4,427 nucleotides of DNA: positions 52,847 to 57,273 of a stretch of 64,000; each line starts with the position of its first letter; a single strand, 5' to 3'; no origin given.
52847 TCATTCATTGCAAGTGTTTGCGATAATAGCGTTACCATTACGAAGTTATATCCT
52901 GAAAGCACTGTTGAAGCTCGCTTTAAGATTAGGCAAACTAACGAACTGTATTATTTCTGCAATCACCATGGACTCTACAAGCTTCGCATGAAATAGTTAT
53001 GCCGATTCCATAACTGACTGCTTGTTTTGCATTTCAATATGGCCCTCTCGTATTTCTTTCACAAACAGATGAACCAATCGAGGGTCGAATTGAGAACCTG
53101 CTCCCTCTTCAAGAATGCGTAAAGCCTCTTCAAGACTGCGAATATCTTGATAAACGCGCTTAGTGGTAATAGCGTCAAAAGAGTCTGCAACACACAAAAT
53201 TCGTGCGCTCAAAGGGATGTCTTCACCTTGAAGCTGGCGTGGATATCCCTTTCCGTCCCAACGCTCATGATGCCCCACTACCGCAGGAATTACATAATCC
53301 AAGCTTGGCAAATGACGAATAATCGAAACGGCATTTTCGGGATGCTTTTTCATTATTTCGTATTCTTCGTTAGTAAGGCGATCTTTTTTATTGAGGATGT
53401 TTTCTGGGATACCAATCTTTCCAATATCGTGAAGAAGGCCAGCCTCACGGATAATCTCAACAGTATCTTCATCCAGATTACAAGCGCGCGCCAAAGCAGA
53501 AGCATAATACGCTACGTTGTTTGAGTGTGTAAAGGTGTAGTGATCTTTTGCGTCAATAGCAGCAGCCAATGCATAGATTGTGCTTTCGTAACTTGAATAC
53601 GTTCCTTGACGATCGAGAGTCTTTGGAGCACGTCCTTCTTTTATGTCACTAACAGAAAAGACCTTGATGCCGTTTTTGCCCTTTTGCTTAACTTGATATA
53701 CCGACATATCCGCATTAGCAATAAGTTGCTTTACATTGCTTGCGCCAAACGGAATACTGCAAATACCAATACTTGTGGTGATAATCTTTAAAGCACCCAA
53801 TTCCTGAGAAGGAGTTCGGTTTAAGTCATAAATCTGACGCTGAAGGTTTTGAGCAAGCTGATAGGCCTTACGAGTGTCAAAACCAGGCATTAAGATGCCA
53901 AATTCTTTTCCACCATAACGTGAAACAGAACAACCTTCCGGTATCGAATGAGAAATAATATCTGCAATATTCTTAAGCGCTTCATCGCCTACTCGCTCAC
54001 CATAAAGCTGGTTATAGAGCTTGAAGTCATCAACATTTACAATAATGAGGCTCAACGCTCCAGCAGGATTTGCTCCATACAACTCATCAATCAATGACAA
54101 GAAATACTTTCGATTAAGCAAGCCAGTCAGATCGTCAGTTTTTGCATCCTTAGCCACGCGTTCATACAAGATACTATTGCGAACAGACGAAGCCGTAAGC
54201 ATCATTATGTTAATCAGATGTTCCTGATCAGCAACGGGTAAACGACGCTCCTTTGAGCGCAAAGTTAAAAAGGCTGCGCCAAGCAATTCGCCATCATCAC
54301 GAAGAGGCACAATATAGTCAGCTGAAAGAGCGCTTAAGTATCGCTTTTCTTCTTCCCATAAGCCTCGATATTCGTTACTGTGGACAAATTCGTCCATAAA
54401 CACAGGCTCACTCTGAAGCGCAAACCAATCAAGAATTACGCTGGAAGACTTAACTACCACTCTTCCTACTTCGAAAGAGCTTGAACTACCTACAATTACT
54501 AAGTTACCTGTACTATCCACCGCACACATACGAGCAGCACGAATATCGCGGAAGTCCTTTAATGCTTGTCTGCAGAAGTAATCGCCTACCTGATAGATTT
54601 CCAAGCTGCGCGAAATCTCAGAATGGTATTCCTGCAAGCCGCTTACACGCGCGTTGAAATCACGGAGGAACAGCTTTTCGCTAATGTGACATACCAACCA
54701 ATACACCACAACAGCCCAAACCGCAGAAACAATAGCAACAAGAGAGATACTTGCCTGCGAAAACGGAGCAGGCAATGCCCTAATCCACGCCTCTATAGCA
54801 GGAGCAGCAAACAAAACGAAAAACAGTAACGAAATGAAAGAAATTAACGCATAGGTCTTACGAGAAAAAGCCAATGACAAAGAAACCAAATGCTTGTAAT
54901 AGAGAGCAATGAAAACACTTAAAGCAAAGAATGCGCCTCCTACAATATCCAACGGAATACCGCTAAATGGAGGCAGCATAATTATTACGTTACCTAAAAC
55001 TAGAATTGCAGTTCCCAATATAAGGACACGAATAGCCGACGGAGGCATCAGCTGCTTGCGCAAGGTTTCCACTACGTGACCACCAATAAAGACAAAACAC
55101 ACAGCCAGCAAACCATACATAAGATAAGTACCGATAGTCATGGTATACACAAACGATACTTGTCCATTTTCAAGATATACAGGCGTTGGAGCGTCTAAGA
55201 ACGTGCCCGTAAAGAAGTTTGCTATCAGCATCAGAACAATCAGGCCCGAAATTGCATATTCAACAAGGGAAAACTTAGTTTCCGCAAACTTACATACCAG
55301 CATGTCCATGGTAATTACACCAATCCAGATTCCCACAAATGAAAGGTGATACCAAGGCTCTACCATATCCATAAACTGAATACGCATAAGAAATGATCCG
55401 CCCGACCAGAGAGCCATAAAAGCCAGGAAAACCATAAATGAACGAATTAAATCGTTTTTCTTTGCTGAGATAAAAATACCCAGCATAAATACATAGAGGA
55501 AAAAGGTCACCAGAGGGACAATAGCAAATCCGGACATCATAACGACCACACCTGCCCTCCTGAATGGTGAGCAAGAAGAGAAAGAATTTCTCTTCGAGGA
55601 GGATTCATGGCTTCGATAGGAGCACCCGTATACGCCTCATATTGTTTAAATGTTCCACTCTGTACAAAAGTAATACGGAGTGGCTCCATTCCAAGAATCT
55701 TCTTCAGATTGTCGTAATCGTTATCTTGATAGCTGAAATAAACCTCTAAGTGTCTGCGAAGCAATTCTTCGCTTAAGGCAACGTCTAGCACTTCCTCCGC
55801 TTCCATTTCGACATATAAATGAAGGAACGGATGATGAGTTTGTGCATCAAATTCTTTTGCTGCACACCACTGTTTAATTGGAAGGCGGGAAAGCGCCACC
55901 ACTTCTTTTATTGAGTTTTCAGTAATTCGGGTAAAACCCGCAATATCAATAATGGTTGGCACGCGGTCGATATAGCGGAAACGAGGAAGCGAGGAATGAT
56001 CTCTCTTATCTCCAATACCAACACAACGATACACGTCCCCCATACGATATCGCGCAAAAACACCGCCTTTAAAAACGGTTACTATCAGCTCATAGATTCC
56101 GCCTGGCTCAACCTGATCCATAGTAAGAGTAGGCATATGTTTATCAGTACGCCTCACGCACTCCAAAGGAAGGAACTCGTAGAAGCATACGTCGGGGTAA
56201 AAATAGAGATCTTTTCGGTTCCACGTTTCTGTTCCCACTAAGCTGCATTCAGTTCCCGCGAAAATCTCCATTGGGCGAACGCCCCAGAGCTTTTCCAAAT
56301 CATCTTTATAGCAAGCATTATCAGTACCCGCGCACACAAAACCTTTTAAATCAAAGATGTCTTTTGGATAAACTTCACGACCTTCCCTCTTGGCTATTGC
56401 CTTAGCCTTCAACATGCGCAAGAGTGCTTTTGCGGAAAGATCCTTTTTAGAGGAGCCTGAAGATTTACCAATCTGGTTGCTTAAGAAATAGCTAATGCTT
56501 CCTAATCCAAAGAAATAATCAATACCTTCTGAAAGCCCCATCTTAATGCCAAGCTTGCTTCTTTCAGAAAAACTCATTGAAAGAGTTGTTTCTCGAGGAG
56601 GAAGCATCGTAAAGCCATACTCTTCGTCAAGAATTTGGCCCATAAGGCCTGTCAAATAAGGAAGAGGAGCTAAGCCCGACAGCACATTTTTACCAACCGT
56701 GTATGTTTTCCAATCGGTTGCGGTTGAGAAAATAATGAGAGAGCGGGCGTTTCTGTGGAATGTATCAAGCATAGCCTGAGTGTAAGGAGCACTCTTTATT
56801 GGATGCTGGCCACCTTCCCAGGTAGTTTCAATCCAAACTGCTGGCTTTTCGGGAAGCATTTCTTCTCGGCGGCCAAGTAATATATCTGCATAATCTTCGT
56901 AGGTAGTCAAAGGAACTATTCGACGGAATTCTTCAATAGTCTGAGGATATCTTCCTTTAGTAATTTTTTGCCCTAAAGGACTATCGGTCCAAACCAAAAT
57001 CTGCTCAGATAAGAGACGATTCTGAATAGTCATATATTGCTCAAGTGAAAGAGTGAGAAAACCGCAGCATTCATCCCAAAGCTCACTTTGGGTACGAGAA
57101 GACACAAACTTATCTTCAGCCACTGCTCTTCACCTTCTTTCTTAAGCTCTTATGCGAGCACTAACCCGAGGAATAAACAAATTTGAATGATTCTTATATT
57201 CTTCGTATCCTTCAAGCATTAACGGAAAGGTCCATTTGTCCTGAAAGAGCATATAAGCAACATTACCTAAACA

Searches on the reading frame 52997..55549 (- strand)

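Call 79: search_protein_families(library=pfam, proteins=[window:52997-55549:-], max_evalue=0.00001)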
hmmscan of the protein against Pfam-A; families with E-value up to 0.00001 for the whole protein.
window:52997-55549:- (850 aa): 3 families
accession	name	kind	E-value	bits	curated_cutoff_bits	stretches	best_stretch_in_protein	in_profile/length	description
PF13487.12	HD_5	-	4.3e-43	147.4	27.2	1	663-825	5-170/170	HD domain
PF00990.26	GGDEF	-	7.5e-34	117.3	23.8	1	469-626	1-160/161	Diguanylate cyclase, GGDEF domain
PF01966.28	HD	-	1.5e-23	83.7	22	1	672-793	1-115/116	HD domain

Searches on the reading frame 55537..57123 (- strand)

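Call 79: search_protein_families(library=pfam, proteins=[window:55537-57123:-], max_evalue=0.00001)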
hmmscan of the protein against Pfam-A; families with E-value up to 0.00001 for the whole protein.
window:55537-57123:- (528 aa): 1 family
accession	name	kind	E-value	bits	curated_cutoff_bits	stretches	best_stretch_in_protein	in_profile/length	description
PF23571.1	GH3_M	-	2.6e-13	50.3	23.6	1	308-386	3-74/75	GH3 family central domain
